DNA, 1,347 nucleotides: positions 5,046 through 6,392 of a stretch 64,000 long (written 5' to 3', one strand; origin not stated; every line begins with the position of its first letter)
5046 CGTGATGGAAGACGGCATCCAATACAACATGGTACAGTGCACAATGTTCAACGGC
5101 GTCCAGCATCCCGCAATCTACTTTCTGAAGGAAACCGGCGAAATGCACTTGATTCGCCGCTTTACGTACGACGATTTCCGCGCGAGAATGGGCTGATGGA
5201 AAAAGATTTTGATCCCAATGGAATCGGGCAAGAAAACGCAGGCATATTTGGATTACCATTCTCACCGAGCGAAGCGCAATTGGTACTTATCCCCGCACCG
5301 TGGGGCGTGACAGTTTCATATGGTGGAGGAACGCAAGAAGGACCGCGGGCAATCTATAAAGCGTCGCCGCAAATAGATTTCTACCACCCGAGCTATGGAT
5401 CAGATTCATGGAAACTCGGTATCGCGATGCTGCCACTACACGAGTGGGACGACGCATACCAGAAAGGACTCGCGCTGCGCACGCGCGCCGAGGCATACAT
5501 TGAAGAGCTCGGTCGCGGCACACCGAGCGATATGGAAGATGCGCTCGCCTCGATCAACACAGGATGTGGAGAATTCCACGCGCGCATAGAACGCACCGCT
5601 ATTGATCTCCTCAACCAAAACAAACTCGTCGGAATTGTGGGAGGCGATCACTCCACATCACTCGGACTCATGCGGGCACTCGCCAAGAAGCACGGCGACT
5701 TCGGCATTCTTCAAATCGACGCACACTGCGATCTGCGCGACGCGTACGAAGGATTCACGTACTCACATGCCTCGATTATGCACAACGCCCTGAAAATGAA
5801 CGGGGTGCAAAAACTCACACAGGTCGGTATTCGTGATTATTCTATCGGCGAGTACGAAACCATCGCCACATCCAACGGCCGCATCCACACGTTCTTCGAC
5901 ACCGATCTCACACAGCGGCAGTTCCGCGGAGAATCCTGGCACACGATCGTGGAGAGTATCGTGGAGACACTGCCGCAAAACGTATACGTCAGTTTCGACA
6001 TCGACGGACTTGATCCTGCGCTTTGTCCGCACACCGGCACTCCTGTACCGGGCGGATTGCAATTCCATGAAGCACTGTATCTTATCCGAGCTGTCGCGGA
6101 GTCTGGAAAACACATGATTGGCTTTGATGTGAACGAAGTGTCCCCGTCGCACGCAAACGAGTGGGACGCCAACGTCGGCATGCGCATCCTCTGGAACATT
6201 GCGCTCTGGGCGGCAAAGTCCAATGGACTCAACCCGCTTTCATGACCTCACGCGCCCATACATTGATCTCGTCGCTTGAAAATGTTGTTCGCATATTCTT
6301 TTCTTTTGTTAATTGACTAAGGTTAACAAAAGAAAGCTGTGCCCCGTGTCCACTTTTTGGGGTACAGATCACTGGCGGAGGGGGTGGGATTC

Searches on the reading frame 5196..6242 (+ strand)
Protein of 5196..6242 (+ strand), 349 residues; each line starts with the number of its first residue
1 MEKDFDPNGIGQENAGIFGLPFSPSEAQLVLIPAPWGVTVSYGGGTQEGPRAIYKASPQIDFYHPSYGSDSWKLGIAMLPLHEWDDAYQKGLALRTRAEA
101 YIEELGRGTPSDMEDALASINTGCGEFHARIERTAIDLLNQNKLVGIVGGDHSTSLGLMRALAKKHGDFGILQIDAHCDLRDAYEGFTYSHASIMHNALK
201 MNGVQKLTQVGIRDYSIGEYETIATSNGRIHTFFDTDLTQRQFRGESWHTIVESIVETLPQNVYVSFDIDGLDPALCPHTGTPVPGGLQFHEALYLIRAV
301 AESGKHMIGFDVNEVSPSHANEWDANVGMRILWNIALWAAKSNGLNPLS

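Call 3: search_protein_families(library=pfam, proteins=[window:5196-6242:+], max_evalue=0.1)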
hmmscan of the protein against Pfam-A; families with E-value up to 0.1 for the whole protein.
window:5196-6242:+ (349 aa): 1 family
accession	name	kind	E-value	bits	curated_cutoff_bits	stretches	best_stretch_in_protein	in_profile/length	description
PF00491.26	Arginase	-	8.3e-58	196.5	22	1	28-335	2-277/280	Arginase family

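Call 4: search_protein_families(library=ncbifam, proteins=[window:5196-6242:+], max_evalue=0.1)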
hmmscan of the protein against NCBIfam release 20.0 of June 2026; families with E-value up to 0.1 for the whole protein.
window:5196-6242:+ (349 aa): 5 families
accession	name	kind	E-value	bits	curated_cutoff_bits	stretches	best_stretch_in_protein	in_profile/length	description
TIGR01230.1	agmatinase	equivalog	6.6e-48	163.7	174.3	2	125-325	76-262/275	agmatinase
NF002564.0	PRK02190.1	subfamily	4.1e-40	137.8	302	2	125-335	99-297/307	agmatinase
TIGR01229.1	rocF_arginase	equivalog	1.6e-25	90.1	227.6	2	205-320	167-276/300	arginase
TIGR01227.1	hutG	equivalog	6e-21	75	229.15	1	128-319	97-288/307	formimidoylglutamase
NF010347.0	PRK13775.1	equivalog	2.3e-08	33.7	381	1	143-329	126-317/331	formimidoylglutamase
